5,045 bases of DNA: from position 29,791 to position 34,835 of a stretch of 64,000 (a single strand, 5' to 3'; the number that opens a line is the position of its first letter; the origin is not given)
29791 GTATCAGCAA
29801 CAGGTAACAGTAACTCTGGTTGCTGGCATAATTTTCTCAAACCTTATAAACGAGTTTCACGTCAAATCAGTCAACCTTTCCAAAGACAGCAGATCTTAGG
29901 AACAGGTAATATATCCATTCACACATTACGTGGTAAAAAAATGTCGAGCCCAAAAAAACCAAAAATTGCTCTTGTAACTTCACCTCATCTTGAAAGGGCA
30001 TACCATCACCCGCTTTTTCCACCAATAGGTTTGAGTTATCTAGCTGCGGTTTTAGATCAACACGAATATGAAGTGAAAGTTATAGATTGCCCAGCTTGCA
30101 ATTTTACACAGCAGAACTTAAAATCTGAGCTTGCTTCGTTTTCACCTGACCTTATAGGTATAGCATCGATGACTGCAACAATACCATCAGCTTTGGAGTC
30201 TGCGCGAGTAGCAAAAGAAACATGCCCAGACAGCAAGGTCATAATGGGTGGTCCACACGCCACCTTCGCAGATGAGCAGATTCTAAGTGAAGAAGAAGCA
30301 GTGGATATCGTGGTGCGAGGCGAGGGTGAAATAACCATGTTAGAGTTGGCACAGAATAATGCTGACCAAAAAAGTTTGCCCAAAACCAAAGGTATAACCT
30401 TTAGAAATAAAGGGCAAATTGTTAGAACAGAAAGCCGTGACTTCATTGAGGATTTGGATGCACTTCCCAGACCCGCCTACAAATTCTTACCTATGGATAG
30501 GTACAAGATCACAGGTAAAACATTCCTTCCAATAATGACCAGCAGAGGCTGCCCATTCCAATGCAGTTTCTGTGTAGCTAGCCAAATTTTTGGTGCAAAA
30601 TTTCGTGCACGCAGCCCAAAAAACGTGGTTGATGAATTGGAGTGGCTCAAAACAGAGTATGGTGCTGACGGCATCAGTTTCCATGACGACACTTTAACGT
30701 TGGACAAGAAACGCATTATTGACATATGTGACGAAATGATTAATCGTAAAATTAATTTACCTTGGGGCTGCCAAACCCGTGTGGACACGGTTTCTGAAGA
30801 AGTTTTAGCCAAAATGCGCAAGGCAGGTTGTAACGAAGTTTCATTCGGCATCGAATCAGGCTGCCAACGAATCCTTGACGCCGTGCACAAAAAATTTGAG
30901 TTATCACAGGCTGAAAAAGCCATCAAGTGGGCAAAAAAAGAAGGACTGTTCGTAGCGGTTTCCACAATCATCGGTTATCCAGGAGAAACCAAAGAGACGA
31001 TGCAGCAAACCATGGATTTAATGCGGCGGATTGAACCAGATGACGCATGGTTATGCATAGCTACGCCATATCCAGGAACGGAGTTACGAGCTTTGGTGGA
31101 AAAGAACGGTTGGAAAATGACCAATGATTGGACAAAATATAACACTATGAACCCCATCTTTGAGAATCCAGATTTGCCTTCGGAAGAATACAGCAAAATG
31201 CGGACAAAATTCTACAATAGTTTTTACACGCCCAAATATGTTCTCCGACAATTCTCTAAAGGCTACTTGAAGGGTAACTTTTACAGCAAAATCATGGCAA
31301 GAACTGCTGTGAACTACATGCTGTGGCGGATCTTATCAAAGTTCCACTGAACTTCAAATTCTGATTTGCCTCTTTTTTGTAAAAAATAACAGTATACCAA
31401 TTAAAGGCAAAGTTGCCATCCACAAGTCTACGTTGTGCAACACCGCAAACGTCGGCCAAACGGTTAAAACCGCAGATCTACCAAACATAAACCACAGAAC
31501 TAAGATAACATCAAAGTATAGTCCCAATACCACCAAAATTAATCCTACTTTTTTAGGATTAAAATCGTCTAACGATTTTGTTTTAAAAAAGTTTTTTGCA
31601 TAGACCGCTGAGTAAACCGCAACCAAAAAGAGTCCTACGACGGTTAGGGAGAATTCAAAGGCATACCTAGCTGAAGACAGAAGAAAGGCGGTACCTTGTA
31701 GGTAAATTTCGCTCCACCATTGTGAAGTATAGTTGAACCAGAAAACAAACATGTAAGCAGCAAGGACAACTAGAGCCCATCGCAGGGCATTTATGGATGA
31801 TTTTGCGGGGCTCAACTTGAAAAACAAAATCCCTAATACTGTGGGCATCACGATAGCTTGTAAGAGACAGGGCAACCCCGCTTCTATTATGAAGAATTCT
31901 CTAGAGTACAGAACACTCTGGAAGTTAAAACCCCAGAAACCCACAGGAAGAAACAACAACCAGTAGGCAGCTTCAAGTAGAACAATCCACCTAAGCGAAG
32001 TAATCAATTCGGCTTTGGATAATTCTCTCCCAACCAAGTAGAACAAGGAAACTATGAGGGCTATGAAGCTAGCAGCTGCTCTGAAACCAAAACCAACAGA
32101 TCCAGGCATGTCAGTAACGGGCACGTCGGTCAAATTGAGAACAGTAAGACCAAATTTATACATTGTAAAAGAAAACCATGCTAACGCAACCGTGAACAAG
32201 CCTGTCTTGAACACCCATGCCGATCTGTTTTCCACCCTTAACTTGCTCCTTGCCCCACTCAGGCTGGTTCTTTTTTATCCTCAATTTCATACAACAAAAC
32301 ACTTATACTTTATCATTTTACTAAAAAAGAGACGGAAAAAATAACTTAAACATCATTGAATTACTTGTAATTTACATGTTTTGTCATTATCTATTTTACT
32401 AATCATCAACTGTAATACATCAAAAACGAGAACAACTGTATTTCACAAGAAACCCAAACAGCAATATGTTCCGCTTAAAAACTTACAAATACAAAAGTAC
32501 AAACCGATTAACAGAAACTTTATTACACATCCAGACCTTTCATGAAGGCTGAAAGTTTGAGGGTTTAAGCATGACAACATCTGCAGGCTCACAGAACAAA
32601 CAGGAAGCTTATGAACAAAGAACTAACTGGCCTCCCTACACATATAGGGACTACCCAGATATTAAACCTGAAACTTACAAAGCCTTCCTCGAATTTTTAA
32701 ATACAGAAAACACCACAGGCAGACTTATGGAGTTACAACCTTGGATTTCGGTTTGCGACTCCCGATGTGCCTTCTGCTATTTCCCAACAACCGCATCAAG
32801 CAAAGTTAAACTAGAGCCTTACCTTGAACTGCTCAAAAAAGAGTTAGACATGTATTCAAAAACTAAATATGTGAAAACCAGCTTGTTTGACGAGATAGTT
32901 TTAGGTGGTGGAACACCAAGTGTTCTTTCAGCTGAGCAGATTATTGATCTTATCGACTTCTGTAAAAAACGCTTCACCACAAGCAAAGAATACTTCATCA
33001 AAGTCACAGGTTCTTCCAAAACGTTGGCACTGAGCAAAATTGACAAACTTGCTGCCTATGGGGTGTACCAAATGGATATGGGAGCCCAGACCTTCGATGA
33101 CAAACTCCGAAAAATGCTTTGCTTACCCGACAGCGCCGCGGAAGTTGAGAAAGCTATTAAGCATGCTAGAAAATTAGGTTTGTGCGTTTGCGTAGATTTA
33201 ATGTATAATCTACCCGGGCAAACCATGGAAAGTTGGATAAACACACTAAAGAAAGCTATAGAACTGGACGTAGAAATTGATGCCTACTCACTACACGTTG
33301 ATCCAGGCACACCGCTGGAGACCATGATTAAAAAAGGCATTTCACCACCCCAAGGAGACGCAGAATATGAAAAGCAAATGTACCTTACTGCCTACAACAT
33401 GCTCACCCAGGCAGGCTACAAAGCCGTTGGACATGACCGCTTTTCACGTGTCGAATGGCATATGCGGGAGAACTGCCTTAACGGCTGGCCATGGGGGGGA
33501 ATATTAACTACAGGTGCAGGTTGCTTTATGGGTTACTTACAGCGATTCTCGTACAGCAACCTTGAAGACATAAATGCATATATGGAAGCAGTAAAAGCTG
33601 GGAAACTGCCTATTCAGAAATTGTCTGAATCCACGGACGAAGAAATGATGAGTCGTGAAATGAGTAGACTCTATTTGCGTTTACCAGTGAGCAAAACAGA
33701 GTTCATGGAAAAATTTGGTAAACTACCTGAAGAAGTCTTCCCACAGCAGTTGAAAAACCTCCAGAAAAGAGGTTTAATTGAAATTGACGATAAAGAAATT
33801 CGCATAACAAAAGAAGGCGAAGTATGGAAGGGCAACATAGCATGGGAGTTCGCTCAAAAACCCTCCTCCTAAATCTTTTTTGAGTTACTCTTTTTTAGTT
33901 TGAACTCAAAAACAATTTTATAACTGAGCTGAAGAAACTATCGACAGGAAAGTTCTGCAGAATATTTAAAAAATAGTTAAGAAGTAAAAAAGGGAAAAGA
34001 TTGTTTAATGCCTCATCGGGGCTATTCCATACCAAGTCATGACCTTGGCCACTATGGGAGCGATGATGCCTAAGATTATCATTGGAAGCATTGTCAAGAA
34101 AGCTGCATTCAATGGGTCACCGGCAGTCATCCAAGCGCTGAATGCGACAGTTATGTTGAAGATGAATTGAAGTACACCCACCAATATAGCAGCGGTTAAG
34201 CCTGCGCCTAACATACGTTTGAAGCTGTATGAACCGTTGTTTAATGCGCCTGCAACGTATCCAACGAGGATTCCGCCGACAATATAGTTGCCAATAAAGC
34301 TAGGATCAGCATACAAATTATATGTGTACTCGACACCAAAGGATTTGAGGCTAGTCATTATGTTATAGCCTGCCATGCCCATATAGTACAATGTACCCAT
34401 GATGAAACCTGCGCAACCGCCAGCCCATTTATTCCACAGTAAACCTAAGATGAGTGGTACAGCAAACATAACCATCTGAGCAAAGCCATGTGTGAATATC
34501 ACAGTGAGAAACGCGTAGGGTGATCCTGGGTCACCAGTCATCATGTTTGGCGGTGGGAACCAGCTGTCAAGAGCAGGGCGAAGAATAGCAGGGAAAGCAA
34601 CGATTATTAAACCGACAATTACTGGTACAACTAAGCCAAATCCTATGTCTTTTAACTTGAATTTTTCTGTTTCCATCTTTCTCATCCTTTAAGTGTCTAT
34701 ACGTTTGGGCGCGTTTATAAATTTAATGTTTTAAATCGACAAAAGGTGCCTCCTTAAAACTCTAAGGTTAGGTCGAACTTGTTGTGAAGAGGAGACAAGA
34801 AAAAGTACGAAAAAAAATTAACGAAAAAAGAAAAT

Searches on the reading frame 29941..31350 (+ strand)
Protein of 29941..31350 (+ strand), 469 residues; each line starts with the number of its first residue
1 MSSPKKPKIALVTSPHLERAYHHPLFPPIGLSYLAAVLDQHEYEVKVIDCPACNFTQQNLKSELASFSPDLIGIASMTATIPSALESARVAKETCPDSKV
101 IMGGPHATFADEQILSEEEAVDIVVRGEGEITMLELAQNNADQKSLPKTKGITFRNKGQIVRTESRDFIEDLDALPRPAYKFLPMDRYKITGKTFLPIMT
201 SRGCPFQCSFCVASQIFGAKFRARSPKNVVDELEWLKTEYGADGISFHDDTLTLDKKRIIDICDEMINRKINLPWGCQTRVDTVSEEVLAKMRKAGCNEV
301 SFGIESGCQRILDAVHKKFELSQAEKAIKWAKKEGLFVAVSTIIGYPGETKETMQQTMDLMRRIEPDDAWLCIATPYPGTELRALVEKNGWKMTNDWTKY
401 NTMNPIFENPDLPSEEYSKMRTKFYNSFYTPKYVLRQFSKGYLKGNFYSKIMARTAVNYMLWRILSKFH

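Call 3: search_protein_families(library=pfam, proteins=[window:29941-31350:+], max_evalue=0.1)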
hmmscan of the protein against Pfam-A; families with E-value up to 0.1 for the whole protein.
window:29941-31350:+ (469 aa): 2 families
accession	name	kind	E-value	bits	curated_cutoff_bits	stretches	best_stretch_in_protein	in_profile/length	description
PF04055.27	Radical_SAM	-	2.7e-26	93.1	29.5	1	200-360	3-165/166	Radical SAM superfamily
PF02310.24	B12-binding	-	1.6e-23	83.3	32.1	1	26-136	12-120/121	B12 binding domain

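Call 4: search_protein_families(library=ncbifam, proteins=[window:29941-31350:+], max_evalue=0.1)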
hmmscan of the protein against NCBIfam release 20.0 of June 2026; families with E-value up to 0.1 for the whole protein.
window:29941-31350:+ (469 aa): 49 families (the best 25 are shown)
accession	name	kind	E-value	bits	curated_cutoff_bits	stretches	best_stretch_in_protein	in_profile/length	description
TIGR02026.1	BchE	equivalog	1.8e-79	267.9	481.35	1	26-437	20-436/497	magnesium-protoporphyrin IX monomethyl ester anaerobic oxidative cyclase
TIGR03471.1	HpnJ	equivalog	5.6e-75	253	577.6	1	28-462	34-466/472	hopanoid biosynthesis associated radical SAM protein HpnJ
NF050148.1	rSAM_ApyD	equivalog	1.3e-66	225.3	750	1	25-402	22-408/645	RiPP biosynthesis radical SAM protein ApyD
NF038361.1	rSAM_Sden_1168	equivalog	4.3e-57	193.9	575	1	7-391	63-478/560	Sden_1168 family B12-binding radical SAM P-methyltransferase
TIGR04479.1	bcpD_PhpK_rSAM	subfamily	9.6e-54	182.6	600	1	18-367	62-412/504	PhpK family radical SAM P-methyltransferase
TIGR04014.1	B12_SAM_MJ_0865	equivalog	7e-46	156.9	360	1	93-388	64-360/434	methyl-coenzyme M reductase glutamine C-methyltransferase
TIGR04072.2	rSAM_ladder_B12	equivalog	9e-46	156.4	360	1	24-367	15-352/443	lipid biosynthesis B12-binding/radical SAM protein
TIGR04367.1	HpnR_B12_rSAM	equivalog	6.6e-42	143.7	650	1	27-384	21-371/490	hopanoid C-3 methylase HpnR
TIGR04385.1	B12_rSAM_cofa1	equivalog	8.8e-41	140.5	450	1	10-364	3-364/438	B12 lower ligand biosynthesis radical SAM protein BzaD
TIGR03975.1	rSAM_ocin_1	subfamily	4.5e-39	134.4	281.85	1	60-364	120-430/606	RiPP maturation radical SAM C-methyltransferase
TIGR04013.1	B12_SAM_MJ_1487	hypoth_equivalog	1.2e-37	129.7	251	1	33-386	15-357/382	TIGR04013 family B12-binding domain/radical SAM domain-containing protein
NF033070.1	rSAM_AprD4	equivalog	7.3e-34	117.4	500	1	168-403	166-406/456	AprD4 family radical SAM diol-dehydratase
NF033712.0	B12_rSAM_KedN5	subfamily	5.8e-32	110.7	700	1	28-359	17-365/624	KedN5 family methylcobalamin-dependent radical SAM C-methyltransferase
TIGR04295.1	B12_rSAM_oligo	hypoth_equivalog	3.6e-28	98.4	400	1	28-340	25-339/422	TIGR04295 family B12-binding domain-containing radical SAM protein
TIGR04190.1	B12_SAM_Ta0216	equivalog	3.5e-23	82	500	1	28-364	37-394/554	TIGR04190 family B12-binding domain/radical SAM domain protein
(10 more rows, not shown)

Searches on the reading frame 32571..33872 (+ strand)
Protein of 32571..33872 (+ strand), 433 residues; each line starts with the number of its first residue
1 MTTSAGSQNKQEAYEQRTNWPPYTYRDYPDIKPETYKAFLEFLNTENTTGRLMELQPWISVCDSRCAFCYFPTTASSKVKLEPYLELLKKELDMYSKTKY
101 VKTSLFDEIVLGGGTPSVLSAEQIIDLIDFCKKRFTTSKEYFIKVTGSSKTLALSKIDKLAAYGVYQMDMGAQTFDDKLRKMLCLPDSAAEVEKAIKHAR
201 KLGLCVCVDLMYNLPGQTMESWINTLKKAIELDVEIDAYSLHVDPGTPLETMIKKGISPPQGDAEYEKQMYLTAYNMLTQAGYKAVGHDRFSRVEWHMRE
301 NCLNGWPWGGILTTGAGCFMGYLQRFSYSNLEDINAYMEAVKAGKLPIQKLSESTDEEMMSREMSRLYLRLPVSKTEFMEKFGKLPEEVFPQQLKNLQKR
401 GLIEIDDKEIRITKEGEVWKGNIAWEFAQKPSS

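Call 3: search_protein_families(library=pfam, proteins=[window:32571-33872:+], max_evalue=0.1)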
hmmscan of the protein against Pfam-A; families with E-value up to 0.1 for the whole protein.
window:32571-33872:+ (433 aa): 4 families
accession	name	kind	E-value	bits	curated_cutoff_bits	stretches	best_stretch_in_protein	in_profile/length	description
PF04055.27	Radical_SAM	-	1.5e-20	74.5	29.5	1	60-228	5-165/166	Radical SAM superfamily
PF06969.22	HemN_C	-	2.3e-09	37.6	24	1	360-416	7-64/67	HemN C-terminal domain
PF13353.11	Fer4_12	-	0.00023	21.9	22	1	57-148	10-92/137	4Fe-4S single cluster domain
PF14947.12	HTH_45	-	0.039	14.4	25.5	0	374-417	21-63/77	Winged helix-turn-helix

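Call 4: search_protein_families(library=ncbifam, proteins=[window:32571-33872:+], max_evalue=0.1)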
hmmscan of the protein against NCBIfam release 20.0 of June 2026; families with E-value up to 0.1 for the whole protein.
window:32571-33872:+ (433 aa): 40 families (the best 25 are shown)
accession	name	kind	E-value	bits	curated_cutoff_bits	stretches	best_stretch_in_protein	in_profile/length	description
TIGR04107.1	rSAM_HutW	equivalog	1.2e-56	192.3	400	1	12-427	2-414/419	heme anaerobic degradation radical SAM methyltransferase ChuW/HutW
TIGR00539.1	hemN_rel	equivalog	1.2e-46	159.5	205.4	1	59-408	7-350/361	radical SAM family heme chaperone HemW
NF006067.1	PRK08208.1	equivalog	6.2e-42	144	380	1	52-427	35-414/427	STM4012 family radical SAM protein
TIGR00538.1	hemN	equivalog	1.8e-37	129.2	324.95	1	37-427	34-438/454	oxygen-independent coproporphyrinogen III oxidase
NF006385.0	PRK08629.1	equivalog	8.7e-27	94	355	1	57-418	57-404/439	coproporphyrinogen III oxidase family protein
NF005133.0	PRK06582.1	equivalog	9.6e-27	94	597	1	60-417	19-378/390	coproporphyrinogen III oxidase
TIGR03994.1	rSAM_HemZ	equivalog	2.3e-25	89.6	321.4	1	59-284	91-316/401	coproporphyrinogen dehydrogenase HemZ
NF006064.0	PRK08207.2-2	equivalog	2.8e-21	76.1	504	1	59-235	151-331/465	coproporphyrinogen III oxidase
NF006060.0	PRK08207.1-3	equivalog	8.6e-17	61.1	653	1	59-235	156-337/477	coproporphyrinogen III oxidase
NF006062.0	PRK08207.1-5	equivalog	3.3e-14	52.6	1007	1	59-234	155-335/476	coproporphyrinogen III oxidase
NF004567.0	PRK05904.1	equivalog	1.1e-13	51.2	355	1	58-250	12-201/353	coproporphyrinogen III oxidase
NF006066.0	PRK08207.2-5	equivalog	1.6e-12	46.8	1117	1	59-233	197-375/518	coproporphyrinogen III oxidase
TIGR01212.1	TIGR01212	equivalog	5.2e-12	45.5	180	1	167-256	140-230/302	tRNA modification radical SAM protein MnmL/YtqA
NF006061.0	PRK08207.1-4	equivalog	1.4e-11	43.9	702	1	59-233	180-359/501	coproporphyrinogen III oxidase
NF006059.0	PRK08207.1-1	equivalog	4.6e-09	35.5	1012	1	59-232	178-356/496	coproporphyrinogen III oxidase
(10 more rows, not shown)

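Call 58: search_solved_structures(query=window:32571-33872:+, max_evalue=0.00001)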
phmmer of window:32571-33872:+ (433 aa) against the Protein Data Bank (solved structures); distinct sequences matched with E-value up to 0.00001: 2.
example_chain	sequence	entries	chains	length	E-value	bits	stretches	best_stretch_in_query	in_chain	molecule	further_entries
1olt_A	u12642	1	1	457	4.4e-23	85.3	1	38-424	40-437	OXYGEN-INDEPENDENT COPROPORPHYRINOGEN III OXIDASE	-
9p2u_A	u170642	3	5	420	4.6e-11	45.6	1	52-294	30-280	Radical S-adenosylmethionine methyltransferase NocN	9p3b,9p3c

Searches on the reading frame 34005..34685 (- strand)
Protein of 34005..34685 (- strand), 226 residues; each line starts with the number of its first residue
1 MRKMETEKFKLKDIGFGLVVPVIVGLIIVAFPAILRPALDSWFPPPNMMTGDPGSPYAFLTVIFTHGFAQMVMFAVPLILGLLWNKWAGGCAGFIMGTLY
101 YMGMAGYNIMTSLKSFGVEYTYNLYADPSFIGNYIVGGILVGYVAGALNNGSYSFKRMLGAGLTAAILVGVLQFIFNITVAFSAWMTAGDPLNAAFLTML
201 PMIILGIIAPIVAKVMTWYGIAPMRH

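Call 3: search_protein_families(library=pfam, proteins=[window:34005-34685:-], max_evalue=0.1)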
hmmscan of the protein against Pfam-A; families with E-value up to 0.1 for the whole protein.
window:34005-34685:- (226 aa): 1 family
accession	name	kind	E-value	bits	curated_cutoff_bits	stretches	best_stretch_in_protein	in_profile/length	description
PF11151.13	DUF2929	-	0.028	15.1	23.8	1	140-173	16-49/56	Protein of unknown function (DUF2929)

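Call 4: search_protein_families(library=ncbifam, proteins=[window:34005-34685:-], max_evalue=0.1)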
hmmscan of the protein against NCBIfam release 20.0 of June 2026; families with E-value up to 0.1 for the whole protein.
window:34005-34685:- (226 aa): 1 family
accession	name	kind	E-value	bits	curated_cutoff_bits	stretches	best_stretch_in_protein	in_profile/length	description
NF043045.1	T4SS_VpdC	equivalog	0.0086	14.1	1000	1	84-118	334-368/880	Dot/Icm T4SS effector VpdC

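Call 9: find_homologous_proteins(query=window:34005-34685:-, max_evalue=0.001)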
Query window:34005-34685:- (226 aa): 1617 proteins with E <= 0.001 among 2390 candidates; the best 120 are listed.
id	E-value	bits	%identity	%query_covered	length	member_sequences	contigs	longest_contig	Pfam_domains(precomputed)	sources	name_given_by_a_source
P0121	5.3e-141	486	99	99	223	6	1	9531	-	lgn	-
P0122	7.6e-139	479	98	99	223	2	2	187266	-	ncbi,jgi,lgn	-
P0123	4.1e-124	431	84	99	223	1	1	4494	-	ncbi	-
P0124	7.4e-120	417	83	99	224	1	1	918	-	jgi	jgi:hypothetical protein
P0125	1.2e-116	407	79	100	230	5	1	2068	-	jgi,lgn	jgi:hypothetical protein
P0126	8.0e-113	394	77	99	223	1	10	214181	-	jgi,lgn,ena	jgi:hypothetical protein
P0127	3.1e-111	389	77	99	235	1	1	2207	-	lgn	-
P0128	2.3e-109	383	75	99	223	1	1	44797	-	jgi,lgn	jgi:hypothetical protein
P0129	1.7e-108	380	75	99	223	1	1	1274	-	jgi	jgi:hypothetical protein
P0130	2.7e-108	379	75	99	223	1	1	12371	-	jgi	jgi:hypothetical protein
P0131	2.9e-108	379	74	99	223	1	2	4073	-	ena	-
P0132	6.7e-108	378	75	99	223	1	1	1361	-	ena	-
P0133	9.4e-108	378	74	99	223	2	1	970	-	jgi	-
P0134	1.1e-107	377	75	99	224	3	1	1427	-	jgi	jgi:hypothetical protein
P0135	2.6e-107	376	74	99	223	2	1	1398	-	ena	-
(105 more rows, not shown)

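Call 40: predict_structure(alignment_id=A2)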
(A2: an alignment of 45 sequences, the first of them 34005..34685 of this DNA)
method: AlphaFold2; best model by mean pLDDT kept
length: 226 residues; sequences in the alignment: 45
mean_pLDDT: 86.3   pTM: 0.80
mean pLDDT of the five models: 86.3, 86.2, 83.7, 82.6, 82.2
residues with pLDDT >= 90: 91; 70-90: 119; 50-70: 12; < 50: 4
segments of 3 or more residues with pLDDT < 50: 1-3
pLDDT, mean of each block of 10 residues (from residue 1): 67 84 81 85 85 87 87 93 94 93 82 79 70 92 97 94 97 90 81 91 96 88 64
secondary structure, 60 per line:
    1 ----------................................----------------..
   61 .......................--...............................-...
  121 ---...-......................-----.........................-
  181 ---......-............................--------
elements in order: H11-42 H59-83 H86-116 H128-149 H155-179 H184-189 H191-218

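Call 44: fold_search(model_id=the predicted structure, library=pdb)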
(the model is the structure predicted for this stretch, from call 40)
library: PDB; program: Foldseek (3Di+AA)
matches with E <= 10: 270; with E <= 0.001: 0
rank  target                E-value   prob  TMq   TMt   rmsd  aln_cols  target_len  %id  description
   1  4muu_A                9.5e-02  0.99  0.39  0.48  11.2       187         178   20  Structure of ThiT with pyrithiamine bound (released 2014-09-17)
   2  5edl                  9.9e-02  0.99  0.41  0.46   8.1       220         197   18  Crystal structure of an S-component of ECF transporter (released 2016-08-17)
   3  5kbw_B                1.0e-01  0.99  0.37  0.47   9.5       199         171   12  Crystal structure of TmRibU, the riboflavin-binding S subunit from the Thermotoga maritima ECF transporter (released 2016-06-29)
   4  6zg3_C                1.1e-01  0.99  0.43  0.46   8.3       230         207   13  the structure of ECF PanT transporter in a complex with a nanobody (released 2021-03-03)
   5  5kc4_E                1.3e-01  0.99  0.36  0.46   9.8       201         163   11  Structure of TmRibU, orthorhombic crystal form (released 2016-06-29)
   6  3rlb_B                1.4e-01  0.99  0.39  0.48   9.3       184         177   21  Crystal structure at 2.0 A of the S-component for thiamin from an ECF-type ABC transporter (released 2011-06-29)
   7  5kc0                  1.9e-01  0.97  0.35  0.45   9.7       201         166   12  Crystal structure of TmRibU, hexagonal crystal form (released 2016-06-29)
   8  5kbw_A                2.0e-01  1.00  0.47  0.60   8.0       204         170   12  Crystal structure of TmRibU, the riboflavin-binding S subunit from the Thermotoga maritima ECF transporter (released 2016-06-29)
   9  4tkr_A                3.2e-01  0.99  0.43  0.51   3.8       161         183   17  Native-SAD phasing for ThiT from Listeria monocytogenes serovar. (released 2014-06-18)
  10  4dve_C                6.6e-01  0.87  0.35  0.41   7.4       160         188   14  Crystal structure at 2.1 A of the S-component for biotin from an ECF-type ABC transporter (released 2012-08-29)
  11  3p5n_A                6.9e-01  0.90  0.40  0.51   9.3       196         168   15  Structure and mechanism of the S component of a bacterial ECF transporter (released 2010-11-03)
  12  4rfs_S                6.9e-01  0.87  0.42  0.48   7.4       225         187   16  Structure of a pantothenate energy coupling factor transporter (released 2014-12-24)
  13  6zka_V                7.9e-01  0.89  0.37  0.55   6.2       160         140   12  Membrane domain of open complex I during turnover (released 2020-10-07)
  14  6nwr_B                7.9e-01  0.47  0.33  0.18  10.2       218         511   14  Thioester acyl-intermediate of Apolipoprotein N-acyltransferase (Lnt) (released 2020-01-29)
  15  8x61_C                7.9e-01  0.25  0.23  0.29  13.6       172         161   15  Cryo-EM structure of ATP-bound FtsE(E163Q)X (released 2024-05-08)
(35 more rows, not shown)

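Call 55: search_protein_families(library=pfam, alignment_id=A2, max_evalue=10)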
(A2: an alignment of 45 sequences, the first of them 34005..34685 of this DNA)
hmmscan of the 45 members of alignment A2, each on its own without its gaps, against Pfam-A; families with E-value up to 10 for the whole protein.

A. member 1, window:34005-34685:- (226 aa): 3 families
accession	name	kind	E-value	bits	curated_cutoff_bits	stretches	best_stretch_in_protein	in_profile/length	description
PF11151.13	DUF2929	-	0.028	15.1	23.8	1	140-173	16-49/56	Protein of unknown function (DUF2929)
PF12420.13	DUF3671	-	0.1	12.5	34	1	6-192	151-184/223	Fam-L, Fam-M like protein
PF12669.12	FeoB_associated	-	5.5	7.8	27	1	132-148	1-17/44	FeoB-associated Cys-rich membrane protein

B. families by the number of members that match (of 45 scanned): 26 families (the first 25 are shown)
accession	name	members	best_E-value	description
PF11151.13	DUF2929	19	0.0038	Protein of unknown function (DUF2929)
PF12420.13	DUF3671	17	0.0031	Fam-L, Fam-M like protein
PF09843.14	DUF2070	6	0.28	Predicted membrane protein (DUF2070)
PF13314.11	DUF4083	4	0.24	Domain of unknown function (DUF4083)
PF25757.1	TPR_DNAAF5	4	0.51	Dynein axonemal assembly factor 5-like, TPR repeats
PF18422.6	TNFR_16_TM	3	0.3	Tumor necrosis factor receptor member 16 trans-membrane domain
PF01769.21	MgtE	3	0.67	Divalent cation transporter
PF22812.1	CR_prot_dom_plant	2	1.1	Plant cysteine-rich protein domain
PF07155.17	ECF-ribofla_trS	2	3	ECF-type riboflavin transporter, S component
PF10439.15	Bacteriocin_IIc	2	3.1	Bacteriocin class II with double-glycine leader peptide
PF24418.1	DUF7550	2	3.4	Family of unknown function (DUF7550)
PF13440.11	Polysacc_synt_3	1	0.005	Polysaccharide biosynthesis protein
PF13858.11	DUF4199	1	0.0077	Protein of unknown function (DUF4199)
PF20730.2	YetF_N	1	0.052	YetF N-terminal transmembrane domain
PF04547.17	Anoctamin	1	0.068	Calcium-activated chloride channel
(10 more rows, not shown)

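Call 71: search_solved_structures(query=A2, max_evalue=10)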
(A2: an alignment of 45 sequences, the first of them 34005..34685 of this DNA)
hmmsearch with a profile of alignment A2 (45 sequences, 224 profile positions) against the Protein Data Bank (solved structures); distinct sequences matched with E-value up to 10: 4.
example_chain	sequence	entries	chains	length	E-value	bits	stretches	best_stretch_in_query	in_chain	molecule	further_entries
1fi2_A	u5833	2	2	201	0.057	16.4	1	127-213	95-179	OXALATE OXIDASE | Oxalate oxidase 1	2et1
2ete_A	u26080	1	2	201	0.057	16.4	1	127-213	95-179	Oxalate oxidase 1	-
2et7_A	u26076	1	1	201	0.059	16.4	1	127-213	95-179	Oxalate oxidase 1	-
6z5s_2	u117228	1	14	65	0.23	14.5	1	55-99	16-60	Light-harvesting complex 1 beta chain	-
